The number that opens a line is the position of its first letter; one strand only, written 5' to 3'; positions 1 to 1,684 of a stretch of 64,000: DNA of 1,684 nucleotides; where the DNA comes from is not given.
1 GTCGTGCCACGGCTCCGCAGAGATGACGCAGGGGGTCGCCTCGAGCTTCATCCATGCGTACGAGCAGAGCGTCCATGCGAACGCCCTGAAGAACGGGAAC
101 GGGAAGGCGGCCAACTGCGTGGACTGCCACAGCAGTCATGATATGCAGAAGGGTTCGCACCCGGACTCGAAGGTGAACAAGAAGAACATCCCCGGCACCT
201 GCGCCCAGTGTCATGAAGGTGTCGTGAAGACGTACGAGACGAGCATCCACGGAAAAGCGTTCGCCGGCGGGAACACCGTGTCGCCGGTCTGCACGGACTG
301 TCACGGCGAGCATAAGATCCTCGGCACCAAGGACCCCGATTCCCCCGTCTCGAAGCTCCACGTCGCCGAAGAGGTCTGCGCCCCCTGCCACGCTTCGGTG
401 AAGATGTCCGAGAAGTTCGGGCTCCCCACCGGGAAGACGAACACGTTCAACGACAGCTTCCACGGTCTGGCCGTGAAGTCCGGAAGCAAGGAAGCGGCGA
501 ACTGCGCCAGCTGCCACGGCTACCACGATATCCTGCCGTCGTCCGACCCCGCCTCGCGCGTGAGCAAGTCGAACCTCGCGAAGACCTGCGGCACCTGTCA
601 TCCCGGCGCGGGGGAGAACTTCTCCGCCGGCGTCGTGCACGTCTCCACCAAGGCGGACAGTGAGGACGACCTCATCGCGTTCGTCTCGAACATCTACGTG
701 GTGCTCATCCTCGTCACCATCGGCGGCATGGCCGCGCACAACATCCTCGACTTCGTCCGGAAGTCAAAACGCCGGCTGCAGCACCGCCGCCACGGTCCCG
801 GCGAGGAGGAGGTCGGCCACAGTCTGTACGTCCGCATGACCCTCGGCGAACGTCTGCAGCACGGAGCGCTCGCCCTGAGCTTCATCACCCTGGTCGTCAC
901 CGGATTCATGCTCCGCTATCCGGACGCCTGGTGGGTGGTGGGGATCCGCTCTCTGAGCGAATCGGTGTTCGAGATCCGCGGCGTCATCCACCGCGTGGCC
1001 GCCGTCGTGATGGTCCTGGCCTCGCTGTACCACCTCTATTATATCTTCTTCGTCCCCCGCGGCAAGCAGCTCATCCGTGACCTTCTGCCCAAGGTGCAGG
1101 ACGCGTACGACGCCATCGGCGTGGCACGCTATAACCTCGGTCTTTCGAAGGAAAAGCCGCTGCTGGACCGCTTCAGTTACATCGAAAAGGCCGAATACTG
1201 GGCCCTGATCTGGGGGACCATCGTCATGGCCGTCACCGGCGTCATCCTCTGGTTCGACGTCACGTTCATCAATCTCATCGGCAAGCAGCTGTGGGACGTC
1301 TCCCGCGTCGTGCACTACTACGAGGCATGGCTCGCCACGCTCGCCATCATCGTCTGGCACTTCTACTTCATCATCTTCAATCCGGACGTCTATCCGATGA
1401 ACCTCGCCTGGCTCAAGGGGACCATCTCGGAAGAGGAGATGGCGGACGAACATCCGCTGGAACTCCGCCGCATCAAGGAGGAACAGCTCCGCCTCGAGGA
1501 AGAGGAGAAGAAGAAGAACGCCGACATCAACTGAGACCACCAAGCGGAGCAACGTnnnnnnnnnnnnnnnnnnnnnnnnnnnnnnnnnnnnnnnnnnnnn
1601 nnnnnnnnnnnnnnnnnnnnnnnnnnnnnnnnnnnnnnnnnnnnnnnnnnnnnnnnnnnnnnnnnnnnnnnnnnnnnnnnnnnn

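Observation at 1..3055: Two distinct inner-membrane multiheme quinol-oxidoreductase types adjacent (CbcL-like fusion and ImcH-like)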

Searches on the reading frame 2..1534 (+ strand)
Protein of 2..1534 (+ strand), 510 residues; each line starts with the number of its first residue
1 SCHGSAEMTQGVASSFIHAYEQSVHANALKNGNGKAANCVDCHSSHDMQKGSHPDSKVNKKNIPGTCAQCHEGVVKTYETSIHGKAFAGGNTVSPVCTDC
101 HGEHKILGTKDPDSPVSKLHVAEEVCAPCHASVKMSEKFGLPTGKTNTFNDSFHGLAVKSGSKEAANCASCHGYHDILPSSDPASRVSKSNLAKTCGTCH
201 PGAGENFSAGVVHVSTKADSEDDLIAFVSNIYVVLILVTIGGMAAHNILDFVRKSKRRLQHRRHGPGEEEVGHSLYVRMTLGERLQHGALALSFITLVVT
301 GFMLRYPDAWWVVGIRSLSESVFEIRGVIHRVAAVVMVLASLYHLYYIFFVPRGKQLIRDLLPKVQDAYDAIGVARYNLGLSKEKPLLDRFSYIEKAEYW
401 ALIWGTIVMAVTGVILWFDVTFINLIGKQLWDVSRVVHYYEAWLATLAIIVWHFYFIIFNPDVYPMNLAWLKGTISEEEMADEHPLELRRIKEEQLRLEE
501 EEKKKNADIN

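Call 5: search_protein_families(library=pfam, proteins=[window:2-1534:+], max_evalue=0.01)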
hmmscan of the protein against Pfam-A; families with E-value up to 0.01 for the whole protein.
window:2-1534:+ (510 aa): 7 families
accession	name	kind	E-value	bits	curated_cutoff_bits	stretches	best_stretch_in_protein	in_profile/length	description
PF01292.26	Ni_hydr_CYTB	-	8.9e-16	58.6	30.1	1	278-461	1-166/179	Prokaryotic cytochrome b561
PF14522.11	Cytochrome_C7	-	2.4e-08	34.1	24.8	1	164-205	12-53/67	Cytochrome c7 and related cytochrome c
PF14537.11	Cytochrom_c3_2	-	1.9e-07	31.9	25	1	66-138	8-72/79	Cytochrome c3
PF14358.11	DUF4405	-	1.6e-06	28.9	26.7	1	289-348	5-65/66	Domain of unknown function (DUF4405)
PF03264.19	Cytochrom_NNT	-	7.2e-06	26.3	24.1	1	60-203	32-167/174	NapC/NirT cytochrome c family, N-terminal region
PF09699.15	Paired_CXXCH_1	-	2.5e-05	24.3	20.6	1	36-73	6-38/41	Doubled CXXCH motif (Paired_CXXCH_1)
PF22678.1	Cytochrom_c_NrfB-like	-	0.002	19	27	0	2-72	4-66/89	Cytochrome c-type protein NrfB-like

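Call 6: search_protein_families(library=ncbifam, proteins=[window:2-1534:+], max_evalue=0.01)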
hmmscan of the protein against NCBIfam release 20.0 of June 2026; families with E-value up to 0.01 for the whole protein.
window:2-1534:+ (510 aa): 11 families
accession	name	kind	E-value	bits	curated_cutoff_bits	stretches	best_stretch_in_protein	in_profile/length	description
TIGR01583.1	formate-DH-gamm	equivalog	3.5e-15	56.5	115.85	1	278-485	4-195/204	formate dehydrogenase subunit gamma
TIGR02125.1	CytB-hydogenase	equivalog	3.7e-07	29.9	121.5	1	284-461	8-192/212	Ni/Fe-hydrogenase, b-type cytochrome subunit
NF008659.0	PRK11659.1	equivalog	1.1e-06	28.5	184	0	20-131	30-143/188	cytochrome c nitrite reductase pentaheme subunit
TIGR02161.1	napC_nirT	subfamily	8.1e-06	25.9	310.6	1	59-204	40-178/185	periplasmic nitrate (or nitrite) reductase c-type cytochrome, NapC/NirT family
NF007924.0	PRK10639.1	equivalog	3.8e-05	23.5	341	1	276-494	7-205/211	formate dehydrogenase cytochrome b556 subunit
NF007906.0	PRK10617.1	equivalog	0.00046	20.1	349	1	58-203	48-186/200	cytochrome c-type protein NapC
NF011606.0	PRK15032.1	equivalog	0.0054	15.9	455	0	18-48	59-86/390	pentaheme c-type cytochrome TorC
TIGR02162.1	torC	equivalog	0.006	15.9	478.2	0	57-206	37-179/387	pentaheme c-type cytochrome TorC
TIGR03146.1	cyt_nit_nrfB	equivalog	0.008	16.5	166.6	0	21-46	25-50/145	cytochrome c nitrite reductase pentaheme subunit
NF040886.1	cyt_C_like_Sec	equivalog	0.0089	14.6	250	1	66-131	47-112/423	multiheme c-type cytochrome (seleno)protein ExtKL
TIGR04257.1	nanowire_3heme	domain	0.0091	16.1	40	0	148-203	14-61/75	c(7)-type cytochrome triheme domain-containing protein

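Call 8: find_homologous_proteins(query=window:2-1534:+, max_evalue=0.00001)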
Query window:2-1534:+ (510 aa): 8000 proteins with E <= 0.00001 among 8000 candidates; the best 120 are listed.
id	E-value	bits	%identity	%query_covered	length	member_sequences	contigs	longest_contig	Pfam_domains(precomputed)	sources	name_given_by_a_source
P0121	0.0e+0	1208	100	99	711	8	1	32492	PF14358.12,PF09699.16,PF14537.12,PF22678.2,PF01292.27,PF02085.22,PF14522.12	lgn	-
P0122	0.0e+0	1033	83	98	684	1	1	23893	PF09699.16,PF14537.12,PF01292.27,PF14522.12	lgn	-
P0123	0.0e+0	1030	83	96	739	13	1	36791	PF09699.16,PF14537.12,PF01292.27,PF14522.12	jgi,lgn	jgi:cytochrome b subunit of formate dehydrogenase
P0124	0.0e+0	1028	82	99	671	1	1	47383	PF09699.16,PF14537.12,PF01292.27,PF02085.22,PF14522.12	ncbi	ncbi:MAG: cytochrome c3 family protein [Bacteroidota bacterium]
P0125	0.0e+0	1025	82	99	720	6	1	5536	PF09699.16,PF14537.12,PF22678.2,PF01292.27,PF02085.22,PF14522.12,PF22113.2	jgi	-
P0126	0.0e+0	1021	84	96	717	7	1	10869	PF09699.16,PF14537.12,PF01292.27,PF02085.22,PF14522.12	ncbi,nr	ncbi:MAG: cytochrome b/b6 domain-containing protein [Bacteroidetes bacterium]|nr:cytochrome b/b6 dom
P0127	0.0e+0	1021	82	98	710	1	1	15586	PF09699.16,PF14537.12,PF22678.2,PF01292.27,PF03264.20,PF02085.22,PF00684.26,PF14522.12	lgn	-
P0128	0.0e+0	1020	82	99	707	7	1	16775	PF09699.16,PF14537.12,PF01292.27,PF02085.22,PF14522.12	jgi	jgi:cytochrome b subunit of formate dehydrogenase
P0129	0.0e+0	1020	81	98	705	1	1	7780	PF09699.16,PF14537.12,PF01292.27,PF14522.12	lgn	-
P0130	1.7e-298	1008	80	99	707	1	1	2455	PF09699.16,PF14537.12,PF01292.27,PF14522.12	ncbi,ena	-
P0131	2.7e-298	1008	81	97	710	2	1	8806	PF09699.16,PF14537.12,PF22678.2,PF01292.27,PF02085.22,PF14522.12,PF22113.2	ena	-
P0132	1.5e-297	1005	81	99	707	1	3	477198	PF09699.16,PF14537.12,PF13435.12,PF01292.27,PF14522.12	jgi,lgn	jgi:cytochrome b subunit of formate dehydrogenase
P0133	5.7e-297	1003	83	97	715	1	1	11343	PF09699.16,PF14537.12,PF01292.27,PF02085.22,PF14522.12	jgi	jgi:cytochrome b subunit of formate dehydrogenase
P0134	8.0e-297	1003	81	100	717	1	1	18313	PF09699.16,PF14537.12,PF01292.27,PF02085.22,PF14522.12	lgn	-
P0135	2.0e-281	952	76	96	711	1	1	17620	PF09699.16,PF14537.12,PF01292.27,PF02085.22,PF00684.26,PF14522.12,PF22113.2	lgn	-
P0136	2.2e-281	952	76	96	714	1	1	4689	PF09699.16,PF14537.12,PF01292.27,PF02085.22,PF14522.12,PF22113.2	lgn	-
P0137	2.3e-281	952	76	100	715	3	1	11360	PF09699.16,PF14537.12,PF01292.27,PF14522.12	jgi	jgi:cytochrome b subunit of formate dehydrogenase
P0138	7.3e-281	950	76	99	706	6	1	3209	PF09699.16,PF14537.12,PF22678.2,PF01292.27,PF02085.22,PF14522.12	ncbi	-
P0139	2.0e-279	946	75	99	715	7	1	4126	PF09699.16,PF14537.12,PF22678.2,PF01292.27,PF02085.22,PF00684.26,PF14522.12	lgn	-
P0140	6.3e-279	944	74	96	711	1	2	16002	PF14358.12,PF09699.16,PF14537.12,PF22678.2,PF01292.27,PF14522.12,PF22113.2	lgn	-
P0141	5.1e-278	941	75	96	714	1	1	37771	PF09699.16,PF14537.12,PF22678.2,PF01292.27,PF02085.22,PF14522.12,PF22113.2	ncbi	-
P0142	1.4e-277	939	75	99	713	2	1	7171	PF14358.12,PF09699.16,PF14537.12,PF01292.27,PF14522.12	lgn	-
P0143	5.6e-273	924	75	95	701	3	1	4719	PF09699.16,PF14537.12,PF01292.27,PF00684.26,PF14522.12,PF22113.2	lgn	-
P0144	3.4e-270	915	73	97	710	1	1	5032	PF09699.16,PF14537.12,PF22678.2,PF01292.27,PF02085.22,PF14522.12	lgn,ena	-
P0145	1.1e-268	910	74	95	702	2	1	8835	PF14358.12,PF09699.16,PF14537.12,PF01292.27,PF14522.12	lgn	-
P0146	9.4e-267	904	72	99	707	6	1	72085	PF09699.16,PF14537.12,PF01292.27,PF02085.22,PF14522.12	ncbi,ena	-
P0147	9.5e-267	904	71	95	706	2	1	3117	PF09699.16,PF14537.12,PF22678.2,PF01292.27,PF02085.22,PF14522.12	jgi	-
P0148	1.0e-266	904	71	97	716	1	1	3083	PF09699.16,PF14537.12,PF22678.2,PF01292.27,PF02085.22,PF14522.12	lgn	-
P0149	4.3e-264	895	70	99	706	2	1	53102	PF09699.16,PF14537.12,PF01292.27,PF02085.22,PF14522.12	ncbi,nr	ncbi:MAG: cytochrome b/b6 domain-containing protein [Bacteroidota bacterium]|nr:cytochrome b/b6 doma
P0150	6.1e-264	894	70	100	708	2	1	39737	PF09699.16,PF14537.12,PF22678.2,PF01292.27,PF02085.22,PF14522.12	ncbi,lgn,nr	ncbi:MAG: cytochrome b/b6 domain-containing protein [Bacteroidetes bacterium]|nr:cytochrome b/b6 dom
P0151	1.3e-263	893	70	99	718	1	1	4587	PF09699.16,PF14537.12,PF22678.2,PF01292.27,PF02085.22,PF14522.12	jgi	jgi:cytochrome b subunit of formate dehydrogenase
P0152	5.4e-263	891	72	99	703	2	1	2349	PF09699.16,PF14537.12,PF01292.27,PF14522.12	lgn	-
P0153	1.5e-262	890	70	99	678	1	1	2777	PF09699.16,PF14537.12,PF01292.27,PF14522.12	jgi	jgi:cytochrome b subunit of formate dehydrogenase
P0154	2.0e-262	889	71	99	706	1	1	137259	PF09699.16,PF14537.12,PF01292.27,PF14522.12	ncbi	-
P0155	1.1e-261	887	71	96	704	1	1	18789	PF09699.16,PF14537.12,PF22678.2,PF01292.27,PF14522.12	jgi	-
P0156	2.3e-261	886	81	89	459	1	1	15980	PF14537.12,PF01292.27,PF03264.20,PF14522.12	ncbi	ncbi:MAG: cytochrome b/b6 domain-containing protein, partial [Bacteroidota bacterium]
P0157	1.7e-260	883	72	96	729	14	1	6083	PF09699.16,PF14537.12,PF22678.2,PF01292.27,PF14522.12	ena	-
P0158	2.4e-260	883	70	95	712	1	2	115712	PF09699.16,PF14537.12,PF22678.2,PF01292.27,PF14522.12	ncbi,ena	-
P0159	2.9e-259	879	70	97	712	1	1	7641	PF09699.16,PF14537.12,PF22678.2,PF01292.27,PF02085.22,PF14522.12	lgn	-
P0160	2.1e-258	876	69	96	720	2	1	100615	PF09699.16,PF14537.12,PF22678.2,PF01292.27,PF02085.22,PF14522.12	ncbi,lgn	ncbi:MAG: cytochrome b/b6 domain-containing protein [Acidobacteriota bacterium]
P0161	7.5e-257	871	70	95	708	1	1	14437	PF09699.16,PF14537.12,PF01292.27,PF14522.12,PF22113.2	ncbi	-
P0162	6.6e-256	868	71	96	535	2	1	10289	PF09699.16,PF14537.12,PF01292.27,PF14522.12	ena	-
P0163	2.3e-255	866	67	96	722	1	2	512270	PF09699.16,PF14537.12,PF22678.2,PF01292.27,PF02085.22,PF14522.12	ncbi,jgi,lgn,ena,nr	ncbi:MAG TPA: cytochrome b/b6 domain-containing protein [Bacteroidota bacterium]|nr:cytochrome b/b6 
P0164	4.0e-255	865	68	95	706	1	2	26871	PF09699.16,PF14537.12,PF22678.2,PF01292.27,PF14522.12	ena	-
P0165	2.7e-254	863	70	98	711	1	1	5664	PF14358.12,PF09699.16,PF14537.12,PF22678.2,PF01292.27,PF14522.12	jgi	jgi:cytochrome b subunit of formate dehydrogenase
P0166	6.1e-253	858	66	96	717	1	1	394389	PF09699.16,PF14537.12,PF01292.27,PF02085.22,PF14522.12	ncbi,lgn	-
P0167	7.9e-253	858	67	96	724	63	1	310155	PF09699.16,PF14537.12,PF22678.2,PF01292.27,PF02085.22,PF14522.12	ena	-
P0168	1.0e-251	854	65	100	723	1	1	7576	PF09699.16,PF14537.12,PF22678.2,PF01292.27,PF03264.20,PF02085.22,PF14522.12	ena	-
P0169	1.6e-250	850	65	99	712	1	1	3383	PF09699.16,PF14537.12,PF22678.2,PF01292.27,PF02085.22,PF14522.12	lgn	-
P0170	1.6e-249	847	69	97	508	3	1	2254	PF09699.16,PF14537.12,PF01292.27,PF14522.12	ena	-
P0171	3.1e-247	839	65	100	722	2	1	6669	PF09699.16,PF14537.12,PF22678.2,PF01292.27,PF02085.22,PF14522.12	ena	-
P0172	1.5e-246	837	66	99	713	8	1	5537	PF09699.16,PF14537.12,PF22678.2,PF01292.27,PF02085.22,PF14522.12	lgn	-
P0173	5.4e-246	835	66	99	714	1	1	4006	PF09699.16,PF14537.12,PF22678.2,PF01292.27,PF14522.12,PF22113.2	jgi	jgi:cytochrome b subunit of formate dehydrogenase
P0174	1.1e-245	834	65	98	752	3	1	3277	PF09699.16,PF14537.12,PF01292.27,PF02085.22,PF14522.12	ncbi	-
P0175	3.2e-245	833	65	96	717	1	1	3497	PF09699.16,PF14537.12,PF22678.2,PF01292.27,PF02085.22,PF14522.12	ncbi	-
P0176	3.1e-244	829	64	100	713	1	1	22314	PF09699.16,PF14537.12,PF22678.2,PF01292.27,PF02085.22,PF14522.12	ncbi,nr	ncbi:MAG: cytochrome c3 family protein [Ignavibacteriales bacterium]|nr:cytochrome c3 family protein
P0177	4.6e-244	829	66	95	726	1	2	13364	PF14358.12,PF09699.16,PF14537.12,PF01292.27,PF02085.22,PF14522.12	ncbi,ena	-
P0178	1.4e-242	824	63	99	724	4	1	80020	PF09699.16,PF14537.12,PF01292.27,PF02085.22,PF14522.12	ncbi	-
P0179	2.1e-240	817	63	100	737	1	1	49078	PF09699.16,PF14537.12,PF01292.27,PF03264.20,PF02085.22,PF14522.12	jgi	jgi:cytochrome b subunit of formate dehydrogenase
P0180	4.4e-240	816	63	100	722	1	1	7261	PF14358.12,PF09699.16,PF14537.12,PF01292.27,PF03264.20,PF02085.22,PF14522.12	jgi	jgi:cytochrome b subunit of formate dehydrogenase/nitrate reductase cytochrome c-type subunit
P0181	1.8e-239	814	63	99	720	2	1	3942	PF09699.16,PF14537.12,PF01292.27,PF02085.22,PF14522.12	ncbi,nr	ncbi:MAG: cytochrome c3 family protein [Acidobacteria bacterium]|nr:cytochrome c3 family protein [Ac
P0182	2.7e-239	813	62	97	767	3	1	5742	PF09699.16,PF14537.12,PF22678.2,PF01292.27,PF14522.12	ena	-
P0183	4.2e-239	813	62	99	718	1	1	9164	PF09699.16,PF14537.12,PF01292.27,PF02085.22,PF14522.12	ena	-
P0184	3.4e-238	810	62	100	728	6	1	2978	PF09699.16,PF14537.12,PF01292.27,PF03264.20,PF02085.22,PF14522.12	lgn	-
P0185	3.7e-236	803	64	97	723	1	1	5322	PF14358.12,PF09699.16,PF14537.12,PF22678.2,PF01292.27,PF03264.20,PF02085.22,PF14522.12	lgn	-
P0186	3.9e-236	803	55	95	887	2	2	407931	PF09699.16,PF14537.12,PF01292.27,PF00684.26,PF14522.12,PF22113.2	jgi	jgi:cytochrome b subunit of formate dehydrogenase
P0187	4.3e-236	803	63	91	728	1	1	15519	PF09699.16,PF14537.12,PF01292.27,PF03264.20,PF02085.22,PF14522.12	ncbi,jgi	-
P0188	1.2e-235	801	63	97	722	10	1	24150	PF09699.16,PF14537.12,PF01292.27,PF03264.20,PF02085.22,PF14522.12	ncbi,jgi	jgi:cytochrome b subunit of formate dehydrogenase/nitrate reductase cytochrome c-type subunit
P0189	1.5e-235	801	62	91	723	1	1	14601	PF14358.12,PF09699.16,PF14537.12,PF01292.27,PF02085.22,PF14522.12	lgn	-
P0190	1.6e-235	801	62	97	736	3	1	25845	PF14358.12,PF09699.16,PF14537.12,PF01292.27,PF14522.12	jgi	-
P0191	4.3e-235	799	63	100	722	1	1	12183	PF09699.16,PF14537.12,PF01292.27,PF03264.20,PF02085.22,PF14522.12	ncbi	-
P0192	5.4e-234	796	64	97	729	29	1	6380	PF09699.16,PF14537.12,PF01292.27,PF14522.12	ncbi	-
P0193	1.3e-233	794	63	97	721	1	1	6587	PF09699.16,PF14537.12,PF22678.2,PF01292.27,PF02085.22,PF14522.12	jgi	jgi:cytochrome b subunit of formate dehydrogenase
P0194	4.7e-233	793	62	96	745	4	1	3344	PF09699.16,PF14537.12,PF22678.2,PF01292.27,PF14522.12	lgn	-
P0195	1.8e-232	791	64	91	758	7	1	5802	PF09699.16,PF14537.12,PF01292.27,PF02085.22,PF14522.12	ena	-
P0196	6.1e-232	789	63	97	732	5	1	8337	PF09699.16,PF14537.12,PF01292.27,PF02085.22,PF14522.12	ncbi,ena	-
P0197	9.5e-232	788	61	100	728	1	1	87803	PF09699.16,PF14537.12,PF22678.2,PF01292.27,PF14522.12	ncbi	-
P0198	2.3e-231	787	62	97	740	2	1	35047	PF09699.16,PF14537.12,PF01292.27,PF14522.12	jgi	jgi:cytochrome b subunit of formate dehydrogenase/nitrate/TMAO reductase-like tetraheme cytochrome c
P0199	3.5e-231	786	61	98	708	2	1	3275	PF09699.16,PF14537.12,PF22678.2,PF01292.27,PF14522.12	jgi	-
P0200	5.6e-231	786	62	97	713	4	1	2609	PF14358.12,PF09699.16,PF14537.12,PF22678.2,PF01292.27,PF03264.20,PF02085.22,PF14522.12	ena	-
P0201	7.0e-231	785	63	96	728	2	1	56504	PF09699.16,PF14537.12,PF22678.2,PF01292.27,PF14522.12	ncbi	ncbi:MAG: cytochrome b/b6 domain-containing protein [Bacteroidota bacterium]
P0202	8.5e-231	785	61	97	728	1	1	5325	PF09699.16,PF14537.12,PF22678.2,PF01292.27,PF03264.20,PF02085.22,PF14522.12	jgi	jgi:cytochrome b subunit of formate dehydrogenase/nitrate/TMAO reductase-like tetraheme cytochrome c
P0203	1.1e-230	785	63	95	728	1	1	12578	PF09699.16,PF14537.12,PF01292.27,PF03264.20,PF14522.12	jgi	jgi:formate dehydrogenase gamma subunit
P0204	1.4e-230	784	60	93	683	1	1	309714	PF09699.16,PF14537.12,PF22678.2,PF01292.27,PF03264.20,PF02085.22,PF14522.12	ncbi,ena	-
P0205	2.4e-230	784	61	98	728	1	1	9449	PF09699.16,PF14537.12,PF22678.2,PF01292.27,PF03264.20,PF02085.22,PF14522.12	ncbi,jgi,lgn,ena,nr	ncbi:MAG: cytochrome b/b6 domain-containing protein [Ignavibacteria bacterium]|nr:cytochrome b/b6 do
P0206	3.3e-230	783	63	97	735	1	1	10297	PF09699.16,PF14537.12,PF01292.27,PF14522.12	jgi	jgi:cytochrome b subunit of formate dehydrogenase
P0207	3.5e-230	783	61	99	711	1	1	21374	PF09699.16,PF14537.12,PF22678.2,PF01292.27,PF03264.20,PF02085.22,PF14522.12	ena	-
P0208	3.7e-230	783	61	100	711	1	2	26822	PF09699.16,PF14537.12,PF22678.2,PF01292.27,PF03264.20,PF02085.22,PF14522.12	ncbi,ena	-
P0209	4.7e-230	783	62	97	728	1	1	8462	PF09699.16,PF14537.12,PF01292.27,PF02085.22,PF14522.12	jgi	jgi:cytochrome b subunit of formate dehydrogenase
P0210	5.3e-230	782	60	97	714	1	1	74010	PF09699.16,PF14537.12,PF22678.2,PF01292.27,PF02085.22,PF14522.12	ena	-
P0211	5.7e-230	782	64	95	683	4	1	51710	PF14358.12,PF09699.16,PF14537.12,PF01292.27,PF02085.22,PF14522.12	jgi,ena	jgi:cytochrome b subunit of formate dehydrogenase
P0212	9.9e-230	782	62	98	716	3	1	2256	PF09699.16,PF14537.12,PF22678.2,PF01292.27,PF02085.22,PF14522.12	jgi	jgi:cytochrome b subunit of formate dehydrogenase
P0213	1.0e-229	782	62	96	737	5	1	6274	PF09699.16,PF14537.12,PF22678.2,PF01292.27,PF14522.12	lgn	-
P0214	1.2e-229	781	63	97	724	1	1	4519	PF14358.12,PF09699.16,PF14537.12,PF01292.27,PF02085.22,PF00684.26,PF14522.12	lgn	-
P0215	1.3e-229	781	63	96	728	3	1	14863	PF09699.16,PF14537.12,PF22678.2,PF01292.27,PF14522.12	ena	-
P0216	1.3e-229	781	61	99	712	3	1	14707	PF09699.16,PF14537.12,PF22678.2,PF01292.27,PF03264.20,PF02085.22,PF14522.12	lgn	-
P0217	1.4e-229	781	61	99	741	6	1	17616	PF09699.16,PF14537.12,PF01292.27,PF14522.12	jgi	jgi:cytochrome b subunit of formate dehydrogenase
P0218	1.9e-229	781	61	97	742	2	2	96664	PF09699.16,PF14537.12,PF22678.2,PF01292.27,PF02085.22,PF14522.12,PF22113.2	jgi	jgi:cytochrome b subunit of formate dehydrogenase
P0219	1.9e-229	781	60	98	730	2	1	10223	PF09699.16,PF14537.12,PF01292.27,PF02085.22,PF14522.12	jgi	jgi:cytochrome b subunit of formate dehydrogenase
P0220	2.2e-229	780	63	95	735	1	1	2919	PF09699.16,PF14537.12,PF01292.27,PF02085.22,PF14522.12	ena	-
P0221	2.2e-229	780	60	99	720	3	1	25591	PF09699.16,PF14537.12,PF22678.2,PF01292.27,PF14522.12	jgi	jgi:cytochrome b subunit of formate dehydrogenase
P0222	9.3e-229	778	61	97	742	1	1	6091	PF09699.16,PF14537.12,PF22678.2,PF01292.27,PF14522.12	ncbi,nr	ncbi:MAG: cytochrome b/b6 domain-containing protein [Ignavibacteriae bacterium]|nr:cytochrome b/b6 d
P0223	1.0e-228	778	63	91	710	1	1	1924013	PF09699.16,PF14537.12,PF22678.2,PF01292.27,PF02085.22,PF14522.12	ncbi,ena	-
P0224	1.1e-228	778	59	100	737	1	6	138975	PF09699.16,PF14537.12,PF22678.2,PF01292.27,PF14522.12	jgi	jgi:cytochrome b subunit of formate dehydrogenase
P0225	1.1e-228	778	62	97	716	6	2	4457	PF14358.12,PF09699.16,PF14537.12,PF22678.2,PF01292.27,PF03264.20,PF02085.22,PF14522.12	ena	-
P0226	1.2e-228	778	62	97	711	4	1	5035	PF09699.16,PF14537.12,PF22678.2,PF01292.27,PF14522.12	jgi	jgi:cytochrome b subunit of formate dehydrogenase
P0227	1.3e-228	778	60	96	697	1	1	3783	PF09699.16,PF14537.12,PF22678.2,PF01292.27,PF02085.22,PF14522.12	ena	-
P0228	1.5e-228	778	61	97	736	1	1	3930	PF09699.16,PF14537.12,PF22678.2,PF01292.27,PF14522.12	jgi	-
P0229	1.8e-228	777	61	97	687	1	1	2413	PF09699.16,PF14537.12,PF01292.27,PF14522.12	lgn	-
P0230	1.9e-228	777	62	91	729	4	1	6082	PF09699.16,PF14537.12,PF22678.2,PF01292.27,PF14522.12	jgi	-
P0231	2.0e-228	777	57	99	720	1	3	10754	PF09699.16,PF14537.12,PF01292.27,PF14522.12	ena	-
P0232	2.7e-228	777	63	90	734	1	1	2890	PF09699.16,PF14537.12,PF01292.27,PF02085.22,PF14522.12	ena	-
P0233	3.0e-228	777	61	97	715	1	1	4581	PF09699.16,PF14537.12,PF22678.2,PF01292.27,PF02085.22,PF14522.12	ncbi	-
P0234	3.0e-228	777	59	99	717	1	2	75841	PF09699.16,PF14537.12,PF01292.27,PF14522.12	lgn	-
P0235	3.0e-228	777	60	100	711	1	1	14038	PF09699.16,PF14537.12,PF22678.2,PF01292.27,PF03264.20,PF02085.22,PF14522.12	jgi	jgi:cytochrome b subunit of formate dehydrogenase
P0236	3.2e-228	777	60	100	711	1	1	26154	PF09699.16,PF14537.12,PF22678.2,PF01292.27,PF03264.20,PF02085.22,PF14522.12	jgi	jgi:cytochrome b subunit of formate dehydrogenase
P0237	4.9e-228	776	62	97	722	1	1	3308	PF09699.16,PF14537.12,PF22678.2,PF01292.27,PF14522.12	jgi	jgi:cytochrome b subunit of formate dehydrogenase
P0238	6.0e-228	776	62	96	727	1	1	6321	PF14358.12,PF09699.16,PF14537.12,PF01292.27,PF14522.12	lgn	-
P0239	8.7e-228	775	62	95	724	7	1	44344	PF09699.16,PF14537.12,PF01292.27,PF02085.22,PF14522.12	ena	-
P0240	1.0e-227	775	61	97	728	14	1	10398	PF09699.16,PF14537.12,PF22678.2,PF01292.27,PF14522.12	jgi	jgi:cytochrome b subunit of formate dehydrogenase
